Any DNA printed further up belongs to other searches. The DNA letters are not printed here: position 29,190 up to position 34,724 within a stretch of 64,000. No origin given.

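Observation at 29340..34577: Unusual Rhs architecture: no trafficking domain, inserted beta-sandwich-like module, TM helices and pretoxin-HINT before an LHH nuclease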

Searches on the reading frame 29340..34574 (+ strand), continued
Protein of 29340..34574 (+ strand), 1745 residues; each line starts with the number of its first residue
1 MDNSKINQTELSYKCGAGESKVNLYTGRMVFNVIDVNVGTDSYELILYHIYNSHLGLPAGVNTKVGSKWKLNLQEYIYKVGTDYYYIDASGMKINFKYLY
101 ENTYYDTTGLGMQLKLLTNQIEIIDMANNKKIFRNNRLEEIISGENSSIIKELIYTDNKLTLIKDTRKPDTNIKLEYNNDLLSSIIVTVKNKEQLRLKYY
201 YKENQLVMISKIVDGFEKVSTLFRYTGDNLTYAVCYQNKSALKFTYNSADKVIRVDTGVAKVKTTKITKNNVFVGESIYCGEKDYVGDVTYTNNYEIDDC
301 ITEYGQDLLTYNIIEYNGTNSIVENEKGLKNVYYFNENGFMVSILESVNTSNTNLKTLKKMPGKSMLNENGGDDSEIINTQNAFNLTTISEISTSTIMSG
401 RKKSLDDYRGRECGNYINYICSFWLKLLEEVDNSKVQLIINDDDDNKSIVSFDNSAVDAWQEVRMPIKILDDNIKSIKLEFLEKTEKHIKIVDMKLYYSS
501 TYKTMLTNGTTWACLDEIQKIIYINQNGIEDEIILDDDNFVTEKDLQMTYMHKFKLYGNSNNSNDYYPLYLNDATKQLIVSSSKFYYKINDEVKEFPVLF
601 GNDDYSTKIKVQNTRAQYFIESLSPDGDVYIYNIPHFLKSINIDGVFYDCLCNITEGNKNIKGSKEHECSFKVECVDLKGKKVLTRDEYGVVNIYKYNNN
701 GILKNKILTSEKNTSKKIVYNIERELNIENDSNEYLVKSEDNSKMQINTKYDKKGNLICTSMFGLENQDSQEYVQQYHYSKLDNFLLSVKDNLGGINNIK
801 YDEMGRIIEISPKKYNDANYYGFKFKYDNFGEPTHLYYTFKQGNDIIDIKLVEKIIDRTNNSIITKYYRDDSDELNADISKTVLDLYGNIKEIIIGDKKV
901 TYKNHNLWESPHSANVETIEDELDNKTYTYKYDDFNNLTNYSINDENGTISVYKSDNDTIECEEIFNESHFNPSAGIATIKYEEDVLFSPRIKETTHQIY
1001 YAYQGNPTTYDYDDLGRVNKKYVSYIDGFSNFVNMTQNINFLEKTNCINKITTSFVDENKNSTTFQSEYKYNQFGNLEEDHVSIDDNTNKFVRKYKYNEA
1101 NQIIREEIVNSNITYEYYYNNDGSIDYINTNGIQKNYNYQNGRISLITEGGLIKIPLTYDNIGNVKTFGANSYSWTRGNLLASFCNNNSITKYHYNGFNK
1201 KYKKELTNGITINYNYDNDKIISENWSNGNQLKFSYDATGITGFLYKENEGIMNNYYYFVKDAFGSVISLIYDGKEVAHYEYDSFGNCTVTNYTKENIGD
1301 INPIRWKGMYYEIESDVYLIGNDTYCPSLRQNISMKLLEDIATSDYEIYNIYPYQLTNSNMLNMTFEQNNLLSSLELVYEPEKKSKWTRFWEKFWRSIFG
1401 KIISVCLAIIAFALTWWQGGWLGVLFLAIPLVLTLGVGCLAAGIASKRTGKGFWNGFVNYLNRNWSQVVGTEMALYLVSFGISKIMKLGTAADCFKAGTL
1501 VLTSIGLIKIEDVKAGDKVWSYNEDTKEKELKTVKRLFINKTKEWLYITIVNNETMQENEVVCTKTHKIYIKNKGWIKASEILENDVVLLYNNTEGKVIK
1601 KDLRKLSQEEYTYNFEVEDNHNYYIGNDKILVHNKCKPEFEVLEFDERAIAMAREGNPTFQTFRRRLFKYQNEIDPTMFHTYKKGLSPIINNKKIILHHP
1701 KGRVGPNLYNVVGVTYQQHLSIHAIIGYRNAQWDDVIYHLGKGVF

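Call 19: find_encoding_contigs(protein=P0007, flank=10000, max_places=2)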
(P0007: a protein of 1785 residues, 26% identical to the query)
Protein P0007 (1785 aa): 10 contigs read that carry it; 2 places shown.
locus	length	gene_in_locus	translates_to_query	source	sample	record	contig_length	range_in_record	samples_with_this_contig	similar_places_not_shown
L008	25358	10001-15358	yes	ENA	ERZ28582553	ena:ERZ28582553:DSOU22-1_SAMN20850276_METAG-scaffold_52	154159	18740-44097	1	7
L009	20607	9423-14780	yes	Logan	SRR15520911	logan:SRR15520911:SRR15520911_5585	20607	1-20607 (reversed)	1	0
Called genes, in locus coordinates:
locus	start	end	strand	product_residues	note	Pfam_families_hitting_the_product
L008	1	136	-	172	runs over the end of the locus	PF06908:YpsA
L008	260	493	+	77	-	PF13443:HTH_26, PF01381:HTH_3 (weak)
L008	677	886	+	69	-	PF13443:HTH_26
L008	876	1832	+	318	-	-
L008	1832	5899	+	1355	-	PF04851:ResIII, PF07669:Eco57I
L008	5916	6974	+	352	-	PF00005:ABC_tran (weak), PF13304:AAA_21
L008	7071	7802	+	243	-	PF14491:DUF4435 (weak)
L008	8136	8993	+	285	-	PF02498:Bro-N, PF02661:Fic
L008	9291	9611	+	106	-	-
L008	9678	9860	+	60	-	-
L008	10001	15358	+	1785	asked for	PF20148:DUF6531, PF05593:RHS_repeat (faint), PF01079:Hint, PF07591:PT-HINT, PF13403:Hint_2 (weak)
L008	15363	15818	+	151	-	-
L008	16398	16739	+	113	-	PF09682:Phage_holin_6_1 (weak)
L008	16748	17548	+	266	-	-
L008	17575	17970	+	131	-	-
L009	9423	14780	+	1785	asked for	PF20148:DUF6531, PF05593:RHS_repeat (faint), PF01079:Hint, PF07591:PT-HINT, PF13403:Hint_2 (weak)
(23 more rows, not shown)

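Call 20: find_encoding_contigs(protein=P0006, flank=10000, max_places=2)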
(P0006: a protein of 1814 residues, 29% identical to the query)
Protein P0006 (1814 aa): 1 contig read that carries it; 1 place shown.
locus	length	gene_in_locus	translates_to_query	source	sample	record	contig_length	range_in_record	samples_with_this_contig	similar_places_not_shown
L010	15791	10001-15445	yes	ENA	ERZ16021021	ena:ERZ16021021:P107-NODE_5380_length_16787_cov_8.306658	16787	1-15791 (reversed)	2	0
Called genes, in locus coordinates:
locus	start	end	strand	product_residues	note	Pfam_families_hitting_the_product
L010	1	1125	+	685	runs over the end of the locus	PF00005:ABC_tran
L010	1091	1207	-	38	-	-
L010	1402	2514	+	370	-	PF02749:QRPTase_N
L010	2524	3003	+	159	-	PF02542:YgbB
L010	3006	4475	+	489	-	PF00749:tRNA-synt_1c, PF19269:Anticodon_2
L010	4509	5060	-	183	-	PF01327:Pep_deformylase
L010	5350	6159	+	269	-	PF03631:Virul_fac_BrkB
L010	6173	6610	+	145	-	PF13527:Acetyltransf_9 (faint), PF00583:Acetyltransf_1, PF13673:Acetyltransf_10, PF13444:Acetyltransf_5 (faint), PF13508:Acetyltransf_7, PF08445:FR47 (weak)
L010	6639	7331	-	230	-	PF14681:UPRTase, PF00156:Pribosyltran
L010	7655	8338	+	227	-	-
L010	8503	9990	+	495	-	-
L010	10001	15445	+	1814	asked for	PF05593:RHS_repeat (faint), PF01079:Hint (weak), PF07591:PT-HINT, PF13403:Hint_2 (weak), PF14890:Intein_splicing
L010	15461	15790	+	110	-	?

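Call 47: find_encoding_contigs(protein=window:29340-34574:+, flank=2000, max_places=4)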
Protein window:29340-34574:+ (1745 aa): 6 contigs read that carry it; 1 place shown.
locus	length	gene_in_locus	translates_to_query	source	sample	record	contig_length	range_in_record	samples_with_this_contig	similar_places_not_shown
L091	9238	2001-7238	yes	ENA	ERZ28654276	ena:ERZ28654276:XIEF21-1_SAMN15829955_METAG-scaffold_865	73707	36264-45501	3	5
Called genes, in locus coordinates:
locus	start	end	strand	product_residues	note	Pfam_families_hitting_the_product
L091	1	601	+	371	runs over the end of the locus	PF20578:aBig_2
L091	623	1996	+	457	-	PF08245:Mur_ligase_M, PF02875:Mur_ligase_C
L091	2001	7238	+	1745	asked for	PF14890:Intein_splicing (faint), PF05593:RHS_repeat (faint), PF07591:PT-HINT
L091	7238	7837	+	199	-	-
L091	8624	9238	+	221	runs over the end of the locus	PF19808:DUF6291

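Call 78: search_solved_structures(query=A6, max_evalue=0.01)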
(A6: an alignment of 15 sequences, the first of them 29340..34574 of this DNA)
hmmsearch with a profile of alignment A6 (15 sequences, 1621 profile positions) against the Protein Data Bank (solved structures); distinct sequences matched with E-value up to 0.01: 31.
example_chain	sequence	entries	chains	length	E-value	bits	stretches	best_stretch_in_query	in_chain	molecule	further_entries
8h8a_A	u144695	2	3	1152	2.7e-51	177.5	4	1054-1356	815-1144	Putative Rhs-family protein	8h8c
8h8b_A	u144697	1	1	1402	2.1e-48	168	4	1054-1357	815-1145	Putative Rhs-family protein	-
8uy4_A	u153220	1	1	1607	1.2e-35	125.6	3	935-1229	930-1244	Tse15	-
8uxt_A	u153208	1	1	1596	3.3e-35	124.2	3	935-1229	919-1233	Tse15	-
8qja_A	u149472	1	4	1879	1.2e-29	105.7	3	1053-1335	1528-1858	Putative type VI secretion system YD repeat-containing Rhs element Vgr protein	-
7q97_A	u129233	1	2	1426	7e-29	103.2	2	1056-1356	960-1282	Rhs family protein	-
8qjd_A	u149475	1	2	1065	2e-28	101.7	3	1053-1333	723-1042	Salmonella bongori Rhs core domain (residues 360-1420)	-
8qjb_A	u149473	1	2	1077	2.5e-28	101.4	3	1053-1333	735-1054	T6SS-associated Rhs core domain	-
8qjc_A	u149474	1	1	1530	2.3e-27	98.2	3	1053-1333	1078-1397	T6SS-associated Rhs core and toxin domain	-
9ifo_A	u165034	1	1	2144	2.8e-25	91.3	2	1050-1356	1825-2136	Teneurin-Like Protein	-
9pt5_A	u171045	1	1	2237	3e-25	91.2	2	1050-1356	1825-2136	Teneurin-like protein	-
8cp6_B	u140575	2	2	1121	5e-21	77.2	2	1297-1331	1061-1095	Toxin protein Tse5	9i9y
8fjp_A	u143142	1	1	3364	1.2e-20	75.9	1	1128-1449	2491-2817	salivary gland surface protein 1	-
7pq5_L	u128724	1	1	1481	3.7e-19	71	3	1057-1233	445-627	Tre23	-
2lwy_A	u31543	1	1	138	4.3e-14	54.2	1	1494-1614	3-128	BACTERIAL INTEIN-LIKE DOMAIN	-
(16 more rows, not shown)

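Call 88: search_protein_families(library=padloc, proteins=[window:29340-34574:+], max_evalue=0.001)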
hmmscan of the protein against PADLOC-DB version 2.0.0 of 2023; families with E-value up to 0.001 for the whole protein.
window:29340-34574:+ (1745 aa): 0 families

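Call 89: search_protein_families(library=ncbifam, proteins=[P0011, P0013], max_evalue=0.001)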
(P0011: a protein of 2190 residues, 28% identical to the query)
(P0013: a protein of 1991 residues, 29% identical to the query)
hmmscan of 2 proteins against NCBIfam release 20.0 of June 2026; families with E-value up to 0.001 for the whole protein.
P0011 (2190 aa): 5 families
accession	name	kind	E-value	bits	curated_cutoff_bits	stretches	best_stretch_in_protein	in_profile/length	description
NF041261.1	RHS_core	equivalog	6.2e-32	110.4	2000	5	1872-1981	1159-1260/1261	RHS element core protein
TIGR01643.1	YD_repeat_2x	repeat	3.9e-31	106.3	15.8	2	1294-1335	1-42/42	YD repeat-containing protein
NF033679.1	DNRLRE_dom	domain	2.8e-30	105.5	34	1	237-393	1-163/164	DNRLRE domain-containing protein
TIGR03696.1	Rhs_assc_core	domain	4.1e-21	75.3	32.5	1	1897-1982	1-76/76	RHS repeat-associated core domain-containing protein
NF048003.1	GTA_spike_fiber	domain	0.00034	21.2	36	1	757-893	23-168/182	phage head spike fiber domain-containing protein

P0013 (1991 aa): 2 families
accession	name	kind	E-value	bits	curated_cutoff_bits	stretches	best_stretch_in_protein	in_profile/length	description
TIGR03696.1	Rhs_assc_core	domain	9.5e-16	58.1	32.5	1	1521-1593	12-76/76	RHS repeat-associated core domain-containing protein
TIGR01643.1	YD_repeat_2x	repeat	9.4e-11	41.8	15.8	0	1100-1130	1-31/42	YD repeat-containing protein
